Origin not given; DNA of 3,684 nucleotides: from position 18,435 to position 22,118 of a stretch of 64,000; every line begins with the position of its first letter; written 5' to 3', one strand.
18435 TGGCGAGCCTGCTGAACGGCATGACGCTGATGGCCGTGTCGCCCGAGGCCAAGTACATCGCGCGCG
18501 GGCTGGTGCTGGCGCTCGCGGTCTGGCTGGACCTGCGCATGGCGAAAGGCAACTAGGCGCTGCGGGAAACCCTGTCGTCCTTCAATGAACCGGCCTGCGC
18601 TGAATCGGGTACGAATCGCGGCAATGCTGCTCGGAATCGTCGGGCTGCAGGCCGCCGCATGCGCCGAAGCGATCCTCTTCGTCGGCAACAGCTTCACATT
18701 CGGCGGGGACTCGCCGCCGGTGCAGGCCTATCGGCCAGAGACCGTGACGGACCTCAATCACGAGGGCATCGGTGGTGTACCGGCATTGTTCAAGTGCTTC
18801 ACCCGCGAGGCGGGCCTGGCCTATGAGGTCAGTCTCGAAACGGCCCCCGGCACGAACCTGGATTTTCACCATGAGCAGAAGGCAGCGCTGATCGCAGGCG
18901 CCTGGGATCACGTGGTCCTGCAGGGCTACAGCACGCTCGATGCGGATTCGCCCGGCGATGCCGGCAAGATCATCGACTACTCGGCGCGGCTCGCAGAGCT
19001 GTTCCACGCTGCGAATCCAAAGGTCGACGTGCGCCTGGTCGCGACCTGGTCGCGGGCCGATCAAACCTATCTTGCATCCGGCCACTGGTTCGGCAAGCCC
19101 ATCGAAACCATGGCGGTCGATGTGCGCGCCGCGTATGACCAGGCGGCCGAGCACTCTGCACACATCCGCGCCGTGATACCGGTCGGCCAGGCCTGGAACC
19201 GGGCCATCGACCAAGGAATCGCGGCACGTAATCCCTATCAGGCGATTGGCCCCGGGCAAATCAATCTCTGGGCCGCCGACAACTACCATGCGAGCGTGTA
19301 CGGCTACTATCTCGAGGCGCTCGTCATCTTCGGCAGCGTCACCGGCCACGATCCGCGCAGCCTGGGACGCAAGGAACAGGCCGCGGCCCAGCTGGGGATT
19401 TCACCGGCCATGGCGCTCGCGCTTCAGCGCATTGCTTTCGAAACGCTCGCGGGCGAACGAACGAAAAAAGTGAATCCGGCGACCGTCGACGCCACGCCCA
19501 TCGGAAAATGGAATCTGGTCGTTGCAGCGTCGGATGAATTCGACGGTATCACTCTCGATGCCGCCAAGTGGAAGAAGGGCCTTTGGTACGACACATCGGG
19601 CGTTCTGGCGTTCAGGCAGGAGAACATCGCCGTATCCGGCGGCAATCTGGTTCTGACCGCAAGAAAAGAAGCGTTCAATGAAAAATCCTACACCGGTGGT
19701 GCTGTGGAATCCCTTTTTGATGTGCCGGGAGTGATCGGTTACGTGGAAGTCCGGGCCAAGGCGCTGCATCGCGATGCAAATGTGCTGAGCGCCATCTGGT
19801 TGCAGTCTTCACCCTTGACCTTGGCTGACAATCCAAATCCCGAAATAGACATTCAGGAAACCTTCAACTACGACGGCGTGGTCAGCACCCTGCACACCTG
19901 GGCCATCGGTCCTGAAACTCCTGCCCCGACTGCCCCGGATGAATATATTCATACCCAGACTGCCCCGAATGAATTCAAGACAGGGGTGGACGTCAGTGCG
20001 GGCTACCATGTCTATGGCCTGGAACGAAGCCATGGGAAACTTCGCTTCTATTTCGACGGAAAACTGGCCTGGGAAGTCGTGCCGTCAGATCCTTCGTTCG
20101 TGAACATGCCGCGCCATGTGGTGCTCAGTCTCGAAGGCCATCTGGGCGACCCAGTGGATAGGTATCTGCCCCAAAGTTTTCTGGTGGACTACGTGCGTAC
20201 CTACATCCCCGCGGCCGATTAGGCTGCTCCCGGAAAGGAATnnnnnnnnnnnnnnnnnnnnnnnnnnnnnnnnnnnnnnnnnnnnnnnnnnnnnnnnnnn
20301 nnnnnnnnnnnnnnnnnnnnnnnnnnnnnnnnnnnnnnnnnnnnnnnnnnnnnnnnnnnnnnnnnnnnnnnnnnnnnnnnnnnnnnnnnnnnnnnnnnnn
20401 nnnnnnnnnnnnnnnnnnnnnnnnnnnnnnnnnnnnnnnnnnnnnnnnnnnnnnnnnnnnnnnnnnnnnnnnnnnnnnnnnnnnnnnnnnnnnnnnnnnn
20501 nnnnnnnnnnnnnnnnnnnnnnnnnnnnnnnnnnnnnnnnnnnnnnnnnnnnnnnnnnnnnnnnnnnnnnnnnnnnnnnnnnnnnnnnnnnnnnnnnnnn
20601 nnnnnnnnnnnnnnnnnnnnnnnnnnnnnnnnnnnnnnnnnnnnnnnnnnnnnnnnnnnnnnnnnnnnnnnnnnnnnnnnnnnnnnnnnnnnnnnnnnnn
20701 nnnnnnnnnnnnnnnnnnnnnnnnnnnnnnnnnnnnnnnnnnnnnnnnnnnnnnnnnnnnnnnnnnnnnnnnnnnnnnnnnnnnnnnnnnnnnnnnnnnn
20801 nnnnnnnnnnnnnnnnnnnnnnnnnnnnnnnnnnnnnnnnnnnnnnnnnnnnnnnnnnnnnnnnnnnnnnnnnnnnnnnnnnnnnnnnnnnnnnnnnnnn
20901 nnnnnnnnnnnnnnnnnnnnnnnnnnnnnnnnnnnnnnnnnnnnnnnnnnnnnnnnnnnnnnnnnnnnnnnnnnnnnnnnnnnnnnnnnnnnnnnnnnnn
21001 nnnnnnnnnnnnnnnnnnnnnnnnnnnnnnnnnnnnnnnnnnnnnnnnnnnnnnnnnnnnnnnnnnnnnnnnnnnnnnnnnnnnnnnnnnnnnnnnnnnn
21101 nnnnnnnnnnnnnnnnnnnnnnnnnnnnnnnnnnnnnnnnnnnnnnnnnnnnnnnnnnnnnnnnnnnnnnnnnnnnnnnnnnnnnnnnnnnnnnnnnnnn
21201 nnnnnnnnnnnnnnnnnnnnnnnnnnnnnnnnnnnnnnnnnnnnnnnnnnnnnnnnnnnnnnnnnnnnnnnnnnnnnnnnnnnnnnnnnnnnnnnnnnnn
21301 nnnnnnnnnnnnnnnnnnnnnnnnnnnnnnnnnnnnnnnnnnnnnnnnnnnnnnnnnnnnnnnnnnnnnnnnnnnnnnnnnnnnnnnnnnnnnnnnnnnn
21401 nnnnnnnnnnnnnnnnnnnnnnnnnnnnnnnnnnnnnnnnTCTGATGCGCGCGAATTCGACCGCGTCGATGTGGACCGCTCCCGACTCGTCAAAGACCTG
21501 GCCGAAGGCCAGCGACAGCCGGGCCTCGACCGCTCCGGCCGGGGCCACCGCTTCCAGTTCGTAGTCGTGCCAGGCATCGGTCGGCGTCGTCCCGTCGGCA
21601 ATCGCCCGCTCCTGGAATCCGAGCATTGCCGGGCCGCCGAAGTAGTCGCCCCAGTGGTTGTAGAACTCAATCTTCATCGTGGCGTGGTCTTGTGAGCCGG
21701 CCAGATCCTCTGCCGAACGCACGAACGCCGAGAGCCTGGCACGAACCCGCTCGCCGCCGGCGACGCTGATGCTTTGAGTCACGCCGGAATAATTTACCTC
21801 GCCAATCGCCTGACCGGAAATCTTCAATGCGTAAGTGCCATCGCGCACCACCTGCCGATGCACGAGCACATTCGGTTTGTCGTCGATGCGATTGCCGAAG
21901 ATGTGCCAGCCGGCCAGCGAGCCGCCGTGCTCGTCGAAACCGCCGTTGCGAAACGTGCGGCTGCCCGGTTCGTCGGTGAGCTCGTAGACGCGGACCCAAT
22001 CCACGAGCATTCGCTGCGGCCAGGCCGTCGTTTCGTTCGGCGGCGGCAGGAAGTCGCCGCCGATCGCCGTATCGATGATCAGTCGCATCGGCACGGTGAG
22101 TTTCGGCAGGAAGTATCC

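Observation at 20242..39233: Twelve-gene, largely translationally coupled minus-strand operon that interleaves a TonB-receptor glucan locus with a redox/tailoring enzyme set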

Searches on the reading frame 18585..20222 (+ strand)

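Call 5: search_protein_families(library=pfam, proteins=[window:18585-20222:+], max_evalue=0.01)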
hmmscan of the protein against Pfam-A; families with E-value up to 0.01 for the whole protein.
window:18585-20222:+ (545 aa): 2 families
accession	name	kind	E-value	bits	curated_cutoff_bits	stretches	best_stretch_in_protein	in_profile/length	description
PF16227.11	DUF4886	-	8.3e-08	32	26.7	1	98-264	74-224/242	Domain of unknown function (DUF4886)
PF00722.28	Glyco_hydro_16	-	4.3e-07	30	22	1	344-509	10-146/175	Glycosyl hydrolases family 16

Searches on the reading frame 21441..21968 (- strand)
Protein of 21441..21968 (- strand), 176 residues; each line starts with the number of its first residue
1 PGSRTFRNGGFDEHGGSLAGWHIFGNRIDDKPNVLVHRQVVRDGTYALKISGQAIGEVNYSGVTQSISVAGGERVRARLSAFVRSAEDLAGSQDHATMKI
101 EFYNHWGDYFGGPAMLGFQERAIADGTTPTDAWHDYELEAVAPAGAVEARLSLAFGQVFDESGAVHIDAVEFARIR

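Call 89: search_solved_structures(query=window:21441-21968:-, max_evalue=1)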
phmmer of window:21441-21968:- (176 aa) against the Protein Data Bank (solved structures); distinct sequences matched with E-value up to 1: 0.
